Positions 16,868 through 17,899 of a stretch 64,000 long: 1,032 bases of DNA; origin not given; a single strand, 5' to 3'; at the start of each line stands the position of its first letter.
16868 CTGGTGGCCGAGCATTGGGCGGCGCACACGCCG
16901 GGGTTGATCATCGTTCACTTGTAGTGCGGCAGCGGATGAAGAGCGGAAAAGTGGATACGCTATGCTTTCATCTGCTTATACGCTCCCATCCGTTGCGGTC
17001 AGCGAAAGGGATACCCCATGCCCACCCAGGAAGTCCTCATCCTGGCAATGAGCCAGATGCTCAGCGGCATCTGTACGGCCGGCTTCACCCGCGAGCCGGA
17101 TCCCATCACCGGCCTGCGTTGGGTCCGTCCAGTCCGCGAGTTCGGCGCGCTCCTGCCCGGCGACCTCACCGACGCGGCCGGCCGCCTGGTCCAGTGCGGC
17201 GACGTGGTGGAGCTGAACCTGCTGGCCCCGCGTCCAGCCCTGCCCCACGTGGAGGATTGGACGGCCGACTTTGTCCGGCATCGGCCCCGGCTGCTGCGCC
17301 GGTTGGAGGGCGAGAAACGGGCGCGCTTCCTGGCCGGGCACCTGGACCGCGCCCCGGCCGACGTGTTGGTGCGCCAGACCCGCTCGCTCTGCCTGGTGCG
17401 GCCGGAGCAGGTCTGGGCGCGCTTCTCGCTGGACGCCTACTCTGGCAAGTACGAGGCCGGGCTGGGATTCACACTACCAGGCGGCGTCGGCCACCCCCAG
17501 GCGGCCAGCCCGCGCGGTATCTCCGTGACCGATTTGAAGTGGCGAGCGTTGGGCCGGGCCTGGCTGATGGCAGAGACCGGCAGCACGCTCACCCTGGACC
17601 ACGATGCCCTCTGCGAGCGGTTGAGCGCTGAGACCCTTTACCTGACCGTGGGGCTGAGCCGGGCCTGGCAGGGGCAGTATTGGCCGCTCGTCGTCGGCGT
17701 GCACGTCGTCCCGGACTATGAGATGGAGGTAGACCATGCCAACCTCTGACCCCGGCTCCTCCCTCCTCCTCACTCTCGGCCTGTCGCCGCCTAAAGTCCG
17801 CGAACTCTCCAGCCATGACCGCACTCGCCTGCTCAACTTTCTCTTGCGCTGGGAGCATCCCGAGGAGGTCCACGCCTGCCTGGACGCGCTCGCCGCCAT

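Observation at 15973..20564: Uncharacterised four-gene cluster: two tandem DUF488 paralogs, an unknown 243-aa protein, and a RecQ helicase with a 290-aa TPR N-terminal extension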

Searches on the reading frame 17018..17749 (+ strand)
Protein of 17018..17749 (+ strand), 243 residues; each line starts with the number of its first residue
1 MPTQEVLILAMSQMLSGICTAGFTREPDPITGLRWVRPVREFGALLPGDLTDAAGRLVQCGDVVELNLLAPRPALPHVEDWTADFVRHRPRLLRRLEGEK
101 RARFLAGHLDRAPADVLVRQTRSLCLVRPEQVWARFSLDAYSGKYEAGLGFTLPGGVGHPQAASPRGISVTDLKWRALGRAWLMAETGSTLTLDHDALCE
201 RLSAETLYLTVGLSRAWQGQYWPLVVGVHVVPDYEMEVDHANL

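Call 3: search_protein_families(library=pfam, proteins=[window:17018-17749:+], max_evalue=0.01)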
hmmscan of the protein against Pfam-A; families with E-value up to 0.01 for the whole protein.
window:17018-17749:+ (243 aa): 1 family
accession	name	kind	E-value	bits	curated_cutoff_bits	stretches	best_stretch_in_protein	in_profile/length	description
PF22557.2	DuOB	-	9.4e-16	58.9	27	1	5-228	2-210/210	Dual OB-containing domain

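Call 4: search_protein_families(library=padloc, proteins=[window:17018-17749:+], max_evalue=0.01)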
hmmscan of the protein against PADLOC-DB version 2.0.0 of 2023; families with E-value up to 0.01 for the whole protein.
window:17018-17749:+ (243 aa): 1 family
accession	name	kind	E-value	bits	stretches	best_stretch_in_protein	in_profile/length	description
PDLC04653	PDC-M45A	-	1.3e-09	36.1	1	3-84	4-85/230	-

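Call 11: find_homologous_proteins(query=window:17018-17749:+)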
Query window:17018-17749:+ (243 aa): 1165 proteins with E <= 0.001 among 3800 candidates; the best 120 are listed.
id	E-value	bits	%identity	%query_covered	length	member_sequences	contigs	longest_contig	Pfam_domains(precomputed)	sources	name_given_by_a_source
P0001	1.4e-152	524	98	96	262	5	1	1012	PF22557.3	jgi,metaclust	metaclust:\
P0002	5.0e-131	454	85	100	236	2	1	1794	PF22557.3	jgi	jgi:hypothetical protein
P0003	1.8e-125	436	79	100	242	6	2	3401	PF22557.3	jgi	jgi:hypothetical protein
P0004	1.9e-125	435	78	100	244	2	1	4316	PF22557.3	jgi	jgi:hypothetical protein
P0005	6.3e-125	434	81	97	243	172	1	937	PF22557.3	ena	-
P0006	1.1e-124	433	79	98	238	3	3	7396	PF22557.3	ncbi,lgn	ncbi:MAG: hypothetical protein ACE5LU_18655 [Anaerolineae bacterium]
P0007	2.4e-124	432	78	100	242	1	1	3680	PF22557.3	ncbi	-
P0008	2.4e-124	432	79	98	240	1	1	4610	PF22557.3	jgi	jgi:hypothetical protein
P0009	9.0e-122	423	78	98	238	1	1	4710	PF22557.3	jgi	jgi:hypothetical protein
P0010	9.1e-122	423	78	100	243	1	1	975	PF22557.3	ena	-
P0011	2.0e-121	422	77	100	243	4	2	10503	PF22557.3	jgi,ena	-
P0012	4.4e-121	421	75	100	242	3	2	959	PF22557.3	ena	-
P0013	5.3e-121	421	77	97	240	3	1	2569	PF22557.3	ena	-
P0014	7.0e-121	421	75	100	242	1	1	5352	PF22557.3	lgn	-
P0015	2.4e-120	419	77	98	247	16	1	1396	PF22557.3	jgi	jgi:hypothetical protein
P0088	7.9e-113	394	74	96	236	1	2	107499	PF22557.3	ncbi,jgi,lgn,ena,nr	ncbi:MAG TPA: hypothetical protein ENN99_01170 [Chloroflexi bacterium]|nr:hypothetical protein [Chlo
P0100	1.9e-111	390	73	100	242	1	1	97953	PF22557.3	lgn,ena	-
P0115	2.5e-110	386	73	98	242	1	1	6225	PF22557.3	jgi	jgi:putative nucleic acid modification protein with dual OB domain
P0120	8.4e-110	384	71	99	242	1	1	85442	PF22557.3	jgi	jgi:hypothetical protein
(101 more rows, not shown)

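Call 12: find_encoding_contigs(protein=P0088, flank=8000, max_places=2)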
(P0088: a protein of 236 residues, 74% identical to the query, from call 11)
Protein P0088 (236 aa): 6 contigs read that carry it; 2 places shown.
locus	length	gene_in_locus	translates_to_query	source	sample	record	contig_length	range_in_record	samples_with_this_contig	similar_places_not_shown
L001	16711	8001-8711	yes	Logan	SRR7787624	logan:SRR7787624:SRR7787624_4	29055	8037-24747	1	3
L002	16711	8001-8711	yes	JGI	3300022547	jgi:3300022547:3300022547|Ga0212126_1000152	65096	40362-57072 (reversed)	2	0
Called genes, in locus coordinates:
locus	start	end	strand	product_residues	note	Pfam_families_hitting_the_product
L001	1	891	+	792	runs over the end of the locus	PF13231:PMT_2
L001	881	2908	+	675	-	PF13231:PMT_2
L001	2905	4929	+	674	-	PF02366:PMT (weak), PF13231:PMT_2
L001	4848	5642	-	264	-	PF09335:VTT_dom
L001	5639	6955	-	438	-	PF07690:MFS_1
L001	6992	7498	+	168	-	PF04343:DUF488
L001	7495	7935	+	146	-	PF04343:DUF488, PF22751:DUF488-N3a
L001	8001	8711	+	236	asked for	PF22557:DuOB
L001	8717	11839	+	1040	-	PF13428:TPR_14 (faint), PF00270:DEAD, PF00271:Helicase_C, PF16124:RecQ_Zn_bind (weak), PF09382:RQC (faint), PF00570:HRDC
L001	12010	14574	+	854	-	PF01928:CYTH, PF21447:Ppx-GppA_III, PF05235:CHAD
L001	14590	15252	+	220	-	PF00406:ADK, PF13207:AAA_17, PF05191:ADK_lid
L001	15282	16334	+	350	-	PF03976:PPK2, PF03118:RNA_pol_A_CTD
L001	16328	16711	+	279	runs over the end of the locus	PF03976:PPK2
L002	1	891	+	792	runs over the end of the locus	PF13231:PMT_2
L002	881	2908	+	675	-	PF13231:PMT_2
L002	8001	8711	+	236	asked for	PF22557:DuOB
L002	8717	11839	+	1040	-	PF13428:TPR_14 (faint), PF00270:DEAD, PF00271:Helicase_C, PF16124:RecQ_Zn_bind (weak), PF09382:RQC (faint), PF00570:HRDC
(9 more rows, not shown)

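Call 13: find_encoding_contigs(protein=P0100, flank=8000, max_places=2)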
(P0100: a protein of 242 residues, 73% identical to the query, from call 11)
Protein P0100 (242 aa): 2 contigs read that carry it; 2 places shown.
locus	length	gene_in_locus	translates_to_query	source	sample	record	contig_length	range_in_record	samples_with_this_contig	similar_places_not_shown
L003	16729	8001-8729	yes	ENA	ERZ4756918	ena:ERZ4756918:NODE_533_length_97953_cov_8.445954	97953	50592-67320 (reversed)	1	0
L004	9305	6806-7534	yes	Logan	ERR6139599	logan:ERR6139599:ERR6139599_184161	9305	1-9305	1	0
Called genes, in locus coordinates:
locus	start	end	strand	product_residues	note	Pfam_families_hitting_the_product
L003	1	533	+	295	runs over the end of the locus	PF01476:LysM, PF23473:LysM3_LYK4_5 (weak), PF03734:YkuD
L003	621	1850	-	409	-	PF01590:GAF, PF13185:GAF_2, PF13492:GAF_3, PF07730:HisKA_3, PF02518:HATPase_c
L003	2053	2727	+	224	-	PF04854:DUF624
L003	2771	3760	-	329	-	PF01408:GFO_IDH_MocA, PF02894:GFO_IDH_MocA_C, PF22725:GFO_IDH_MocA_C3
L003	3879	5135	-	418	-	PF01566:Nramp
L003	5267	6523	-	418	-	PF05239:PRC (weak), PF03448:MgtE_N, PF00571:CBS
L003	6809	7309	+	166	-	PF04343:DUF488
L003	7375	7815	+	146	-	PF04343:DUF488, PF22751:DUF488-N3a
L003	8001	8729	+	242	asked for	PF22557:DuOB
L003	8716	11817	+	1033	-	PF13428:TPR_14 (faint), PF14559:TPR_19 (weak), PF00270:DEAD, PF00271:Helicase_C, PF16124:RecQ_Zn_bind (weak), PF00570:HRDC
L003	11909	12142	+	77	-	-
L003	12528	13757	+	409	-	PF01261:AP_endonuc_2, PF06134:RhaA (weak)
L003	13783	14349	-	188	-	PF00881:Nitroreductase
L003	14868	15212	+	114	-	PF02452:PemK_toxin (weak)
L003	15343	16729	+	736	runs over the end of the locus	PF00890:FAD_binding_2, PF01134:GIDA (weak), PF01266:DAO, PF03486:HI0933_like (faint), PF07992:Pyr_redox_2 (weak), PF12831:FAD_oxidored, PF13450:NAD_binding_8 (weak)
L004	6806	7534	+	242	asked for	PF22557:DuOB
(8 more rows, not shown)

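Call 14: find_encoding_contigs(protein=P0120, flank=8000, max_places=2)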
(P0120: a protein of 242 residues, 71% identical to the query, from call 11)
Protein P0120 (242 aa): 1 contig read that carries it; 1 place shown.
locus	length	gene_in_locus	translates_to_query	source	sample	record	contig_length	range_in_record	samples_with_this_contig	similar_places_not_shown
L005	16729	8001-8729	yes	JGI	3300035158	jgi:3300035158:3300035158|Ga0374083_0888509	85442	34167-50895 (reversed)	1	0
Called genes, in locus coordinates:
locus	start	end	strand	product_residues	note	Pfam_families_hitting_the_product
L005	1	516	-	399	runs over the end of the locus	PF03979:Sigma70_r1_1, PF00140:Sigma70_r1_2, PF04542:Sigma70_r2, PF04539:Sigma70_r3, PF04545:Sigma70_r4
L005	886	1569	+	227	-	PF00753:Lactamase_B, PF13483:Lactamase_B_3, PF12706:Lactamase_B_2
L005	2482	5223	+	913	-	PF00133:tRNA-synt_1, PF09334:tRNA-synt_1g, PF13603:tRNA-synt_1_2 (weak), PF08264:Anticodon_1, PF10458:Val_tRNA-synt_C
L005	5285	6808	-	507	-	PF22007:DUF6930, PF23988:DUF7309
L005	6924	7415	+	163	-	PF04343:DUF488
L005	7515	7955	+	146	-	PF04343:DUF488, PF22751:DUF488-N3a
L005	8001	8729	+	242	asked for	PF22557:DuOB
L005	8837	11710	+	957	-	PF13424:TPR_12 (faint), PF13428:TPR_14 (faint), PF13432:TPR_16 (faint), PF14559:TPR_19, PF00270:DEAD, PF00271:Helicase_C, PF16124:RecQ_Zn_bind (weak)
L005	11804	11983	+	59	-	PF00570:HRDC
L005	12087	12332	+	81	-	-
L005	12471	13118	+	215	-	PF00440:TetR_N, PF13305:TetR_C_33 (weak)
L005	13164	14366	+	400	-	PF00108:Thiolase_N, PF00109:ketoacyl-synt (weak), PF02803:Thiolase_C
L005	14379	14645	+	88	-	-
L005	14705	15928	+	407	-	PF02737:3HCDH_N, PF00725:3HCDH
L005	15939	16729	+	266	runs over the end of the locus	PF00378:ECH_1, PF16113:ECH_2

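Call 16: search_protein_families(library=ncbifam, proteins=[window:17018-17749:+], max_evalue=0.01)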
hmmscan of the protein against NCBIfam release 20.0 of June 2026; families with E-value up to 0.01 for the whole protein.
window:17018-17749:+ (243 aa): 0 families

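Call 24: search_solved_structures(query=window:17018-17749:+, max_evalue=1)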
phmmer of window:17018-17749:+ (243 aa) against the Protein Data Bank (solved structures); distinct sequences matched with E-value up to 1: 6.
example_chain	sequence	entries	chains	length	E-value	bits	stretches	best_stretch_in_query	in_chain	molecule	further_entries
8bq8_A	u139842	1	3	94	0.32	13.7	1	144-174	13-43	Disks large-like protein 1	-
6x1p_A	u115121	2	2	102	0.36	13.5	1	145-177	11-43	mbDLG protein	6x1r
2ka9_A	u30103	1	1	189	0.71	12.6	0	145-172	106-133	Disks large homolog 4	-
6spv_A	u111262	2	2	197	0.72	12.5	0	145-172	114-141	Disks large homolog 4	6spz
3zrt_A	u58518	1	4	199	0.73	12.5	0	145-172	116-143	DISKS LARGE HOMOLOG 4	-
3gsl_A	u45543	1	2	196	0.76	12.5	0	145-172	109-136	Disks large homolog 4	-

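Call 30: search_protein_representatives(protein=window:17018-17749:+)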
Query: 243 residues. Proteins with E-value up to 0.001 (for the whole library): 197; up to 1e-10: 96; up to 1e-30: 32. The best 150 are listed.
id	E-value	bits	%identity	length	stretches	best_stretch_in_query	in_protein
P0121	1.5e-102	358.8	66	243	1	1-243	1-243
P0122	2.8e-82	292.4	64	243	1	11-238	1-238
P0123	1.6e-72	260.4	64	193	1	1-189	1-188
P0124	1.9e-63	230.7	52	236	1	1-239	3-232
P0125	3.5e-57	210.2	50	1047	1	4-237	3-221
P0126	4.3e-55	203.3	51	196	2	3-117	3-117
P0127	5.4e-54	199.7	46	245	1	1-242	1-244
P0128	7.8e-52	192.6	57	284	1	76-242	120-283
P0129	1.5e-50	188.4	75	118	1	121-236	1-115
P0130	3.8e-49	183.9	58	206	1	81-243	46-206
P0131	3.8e-44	167.5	44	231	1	5-240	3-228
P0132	1.2e-43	165.9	45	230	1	9-243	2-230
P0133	2.1e-43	165.0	43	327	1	4-241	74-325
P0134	3.0e-41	158.0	42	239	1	4-230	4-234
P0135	6.6e-40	153.6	50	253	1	6-241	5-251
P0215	6.9e-11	58.5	25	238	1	5-242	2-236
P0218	2.6e-10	56.6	35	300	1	6-242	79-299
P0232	2.3e-09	53.5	29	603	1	11-235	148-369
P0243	1.1e-08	51.3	36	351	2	162-242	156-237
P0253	6.2e-08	48.8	34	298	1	8-231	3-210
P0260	1.7e-07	47.4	30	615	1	113-238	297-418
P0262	2.6e-07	46.8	30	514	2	108-242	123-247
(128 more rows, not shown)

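Call 31: search_protein_families(library=pfam, proteins=[P0125, P0232, P0260, P0262, P0133, P0243, P0218, P0253, P0128], max_evalue=0.001)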
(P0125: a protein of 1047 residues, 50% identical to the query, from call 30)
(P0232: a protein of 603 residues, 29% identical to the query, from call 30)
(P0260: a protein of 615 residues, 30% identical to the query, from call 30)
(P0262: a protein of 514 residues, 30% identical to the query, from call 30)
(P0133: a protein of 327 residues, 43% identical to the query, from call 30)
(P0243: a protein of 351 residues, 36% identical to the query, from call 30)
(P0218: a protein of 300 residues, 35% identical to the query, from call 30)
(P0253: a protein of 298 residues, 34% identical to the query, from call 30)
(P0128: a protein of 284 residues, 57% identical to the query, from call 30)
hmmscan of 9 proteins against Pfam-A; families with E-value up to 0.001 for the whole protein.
P0125 (1047 aa): 7 families
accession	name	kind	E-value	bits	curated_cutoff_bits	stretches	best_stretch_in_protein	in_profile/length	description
PF00270.35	DEAD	-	2.8e-24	86.2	26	1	290-449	2-162/167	DEAD/DEAH box helicase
PF00271.37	Helicase_C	-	7.6e-24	84.5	23.5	1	487-595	4-110/110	Helicase conserved C-terminal domain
PF22557.2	DuOB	-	8.9e-21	75.3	27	1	4-161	2-172/210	Dual OB-containing domain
PF00570.28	HRDC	-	7.5e-19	67.9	23.8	1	973-1037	4-68/68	HRDC domain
PF16124.10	RecQ_Zn_bind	-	1.2e-11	45.6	25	1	782-826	20-66/66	RecQ zinc-binding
PF09382.16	RQC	-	7e-05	23.1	23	1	859-939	13-95/114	RQC domain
PF04851.21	ResIII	-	0.00097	19.5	22.5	0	288-446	4-161/164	Type III restriction enzyme, res subunit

P0232 (603 aa): 5 families
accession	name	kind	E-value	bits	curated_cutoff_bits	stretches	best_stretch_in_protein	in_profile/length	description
PF13646.12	HEAT_2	-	2.7e-20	72.9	27.7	2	378-451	6-80/88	HEAT repeats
PF22557.2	DuOB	-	1.3e-15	58.4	27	1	144-362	4-210/210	Dual OB-containing domain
PF03130.22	HEAT_PBS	-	2.5e-15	55.6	20.9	2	450-476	1-27/27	PBS lyase HEAT-like repeat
PF02985.28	HEAT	-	4.9e-09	36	23.5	0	405-431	2-28/31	HEAT repeat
PF13513.12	HEAT_EZ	-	3.3e-05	24.7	27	1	418-460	2-54/55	HEAT-like repeat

P0260 (615 aa): 2 families
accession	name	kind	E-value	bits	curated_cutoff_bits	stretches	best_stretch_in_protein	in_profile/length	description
PF22557.2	DuOB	-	1.1e-10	42.4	27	1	183-408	2-210/210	Dual OB-containing domain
PF18731.6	HEPN_Swt1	-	5.8e-05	23.8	27.5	1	483-599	2-99/115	Swt1-like HEPN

P0262 (514 aa): 3 families
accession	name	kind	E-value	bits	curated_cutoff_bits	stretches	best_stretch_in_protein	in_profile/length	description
PF00570.28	HRDC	-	1.1e-23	83.4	23.8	1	443-509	2-68/68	HRDC domain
PF22557.2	DuOB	-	1.4e-16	61.6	27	1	1-148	1-138/210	Dual OB-containing domain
PF09382.16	RQC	-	4.3e-05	23.8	23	0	342-381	4-43/114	RQC domain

P0133 (327 aa): 1 family
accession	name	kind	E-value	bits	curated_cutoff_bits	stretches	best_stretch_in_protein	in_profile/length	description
PF22557.2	DuOB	-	3.1e-15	57.2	27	1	76-244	3-162/210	Dual OB-containing domain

P0243 (351 aa): 1 family
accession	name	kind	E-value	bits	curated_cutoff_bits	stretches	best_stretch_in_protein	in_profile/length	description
PF22557.2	DuOB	-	2.4e-11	44.5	27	1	1-151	1-159/210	Dual OB-containing domain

P0218 (300 aa): 1 family
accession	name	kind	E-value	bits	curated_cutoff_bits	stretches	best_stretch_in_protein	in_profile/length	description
PF22557.2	DuOB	-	3.4e-18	66.9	27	1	78-284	2-209/210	Dual OB-containing domain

P0253 (298 aa): 1 family
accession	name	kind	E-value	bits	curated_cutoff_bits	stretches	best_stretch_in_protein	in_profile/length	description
PF22557.2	DuOB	-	7.2e-12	46.2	27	1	1-207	3-210/210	Dual OB-containing domain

P0128 (284 aa): 0 families

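Call 37: find_related_loci(query=A3, collection=genome_contigs, flank=10000)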
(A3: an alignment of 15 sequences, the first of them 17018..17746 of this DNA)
Query A3 (243 aa) in genome_contigs; peptide patterns used: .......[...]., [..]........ (x = any residue, [..] = any of these).
118 stretches matched a pattern; 91 encode a relative of the query (tblastn E <= 1e-3); the best 80 are kept; 80 distinct loci.
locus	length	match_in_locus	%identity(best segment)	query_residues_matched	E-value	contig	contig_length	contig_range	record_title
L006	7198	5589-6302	79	1-239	7e-126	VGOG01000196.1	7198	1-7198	MAG: Chloroflexi bacterium isolate K_DeepCast_250m_m2_317 K_DeepCast_250m_m2_317_Ga0194125_10023145, whole genome shotgu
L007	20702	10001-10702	80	1-235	6e-123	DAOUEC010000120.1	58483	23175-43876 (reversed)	MAG TPA_asm: Anaerolineae bacterium isolate N3_163 k131_1425337, whole genome shotgun sequence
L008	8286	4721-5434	79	1-239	2e-121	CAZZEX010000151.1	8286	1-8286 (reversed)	MAG TPA_asm: uncultured Anaerolineales bacterium isolate SRP214966_co5_324 genome assembly, contig: NODE_8984_length_828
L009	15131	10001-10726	77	1-237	8e-121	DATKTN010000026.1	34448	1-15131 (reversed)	MAG TPA_asm: Anaerolineae bacterium isolate SMAG_U14082 k141_170487, whole genome shotgun sequence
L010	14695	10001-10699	78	1-234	6e-120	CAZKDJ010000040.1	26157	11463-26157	MAG TPA_asm: uncultured Anaerolineales bacterium isolate binchicken_co116_320 genome assembly, contig: NODE_1701_length_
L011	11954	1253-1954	77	1-235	1e-119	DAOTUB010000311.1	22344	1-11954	MAG TPA_asm: Anaerolineae bacterium isolate F17_41 k129_853264, whole genome shotgun sequence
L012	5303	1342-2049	76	1-237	8e-119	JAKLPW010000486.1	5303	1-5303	MAG: Anaerolineae bacterium isolate bin N2.130 k141_510709, whole genome shotgun sequence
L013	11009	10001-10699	77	1-234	3e-117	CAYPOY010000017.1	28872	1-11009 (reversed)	MAG TPA_asm: uncultured Anaerolineales bacterium isolate SRP214966_co5_314 genome assembly, contig: NODE_1048_length_288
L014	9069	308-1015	79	1-237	4e-117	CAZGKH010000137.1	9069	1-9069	MAG TPA_asm: uncultured Anaerolineae bacterium isolate binchicken_co275_239 genome assembly, contig: NODE_12587_length_9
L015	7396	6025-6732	79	1-237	1e-116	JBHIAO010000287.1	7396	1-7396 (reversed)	MAG: Anaerolineae bacterium isolate K_2_bin.73 NODE_6053_length_7396_cov_9.244108, whole genome shotgun sequence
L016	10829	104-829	77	1-243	2e-116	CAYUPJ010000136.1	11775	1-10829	MAG TPA_asm: uncultured Anaerolineae bacterium isolate binchicken_co91_444 genome assembly, contig: NODE_6709_length_117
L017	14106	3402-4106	79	1-236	3e-116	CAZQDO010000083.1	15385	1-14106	MAG TPA_asm: uncultured Anaerolineae bacterium isolate binchicken_co338_52 genome assembly, contig: NODE_844_length_1538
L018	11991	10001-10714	78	1-239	5e-116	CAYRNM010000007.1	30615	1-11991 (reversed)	MAG TPA_asm: uncultured Anaerolineae bacterium isolate SRP098346_co1_12 genome assembly, contig: NODE_1047_length_30615_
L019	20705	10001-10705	79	1-236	1e-115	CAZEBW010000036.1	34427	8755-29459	MAG TPA_asm: uncultured Anaerolineae bacterium isolate binchicken_co17_112 genome assembly, contig: NODE_3521_length_344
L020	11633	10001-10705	79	4-239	2e-115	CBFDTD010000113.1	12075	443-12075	MAG TPA_asm: uncultured bacterium isolate SRR6823440_binner13_Refined_23 genome assembly, contig: ERZ650341.3267, whole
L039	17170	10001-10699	71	1-234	5e-107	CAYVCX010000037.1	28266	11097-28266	MAG TPA_asm: uncultured Anaerolineales bacterium isolate SRP141376_co1_360 genome assembly, contig: NODE_3819_length_282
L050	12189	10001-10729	64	1-243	9e-103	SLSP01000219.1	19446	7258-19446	MAG: Thermoflexales bacterium isolate CSSed165cm_611 CSSed16-5cm-6921, whole genome shotgun sequence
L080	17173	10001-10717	60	1-242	4e-86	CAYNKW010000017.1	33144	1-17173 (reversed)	MAG TPA_asm: uncultured Anaerolineae bacterium isolate SRP068000_co1_68 genome assembly, contig: NODE_1419_length_33144_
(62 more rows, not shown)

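Call 44: find_homologous_proteins(query=A4, max_evalue=0.001)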
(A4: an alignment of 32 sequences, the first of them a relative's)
Query A4 (32 sequences) (232 aa, profile of the alignment): 222 proteins with E <= 0.001 among 5200 candidates; the best 120 are listed.
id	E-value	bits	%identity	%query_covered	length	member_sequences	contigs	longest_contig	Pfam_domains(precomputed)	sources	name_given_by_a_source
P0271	6.9e-69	250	37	99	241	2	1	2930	PF22557.3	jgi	jgi:Dual OB-containing domain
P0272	3.6e-68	248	39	99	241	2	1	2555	PF22557.3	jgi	jgi:hypothetical protein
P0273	7.2e-68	247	36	99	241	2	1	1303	PF22557.3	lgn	-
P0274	1.3e-66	243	37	99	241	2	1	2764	PF22557.3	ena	-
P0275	2.1e-66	242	35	99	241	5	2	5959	PF22557.3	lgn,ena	-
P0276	6.1e-66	240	36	97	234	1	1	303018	PF22557.3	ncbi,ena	-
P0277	1.1e-65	240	39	99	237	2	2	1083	PF22557.3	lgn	-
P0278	1.7e-65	239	38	99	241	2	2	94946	PF22557.3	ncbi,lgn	-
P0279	3.1e-65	238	69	100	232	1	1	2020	PF22557.3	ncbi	-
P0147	3.1e-65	238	100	100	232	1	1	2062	PF22557.3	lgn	-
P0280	4.2e-65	238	36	99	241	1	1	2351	PF22557.3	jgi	-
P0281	1.7e-64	236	35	99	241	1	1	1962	PF22557.3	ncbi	-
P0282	2.2e-64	235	36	98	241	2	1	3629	PF22557.3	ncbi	-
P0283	2.7e-64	235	37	98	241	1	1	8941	PF22557.3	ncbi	-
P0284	3.0e-64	235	37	99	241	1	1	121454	PF22557.3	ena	-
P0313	8.8e-63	230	44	100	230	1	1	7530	PF22557.3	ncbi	-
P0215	1.3e-61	226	22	97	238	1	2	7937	PF22557.3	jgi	jgi:hypothetical protein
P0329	1.9e-61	226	24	98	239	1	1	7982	PF22557.3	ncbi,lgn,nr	ncbi:MAG: hypothetical protein HGA85_03070 [Nanoarchaeota archaeon]|nr:hypothetical protein [Nanoarc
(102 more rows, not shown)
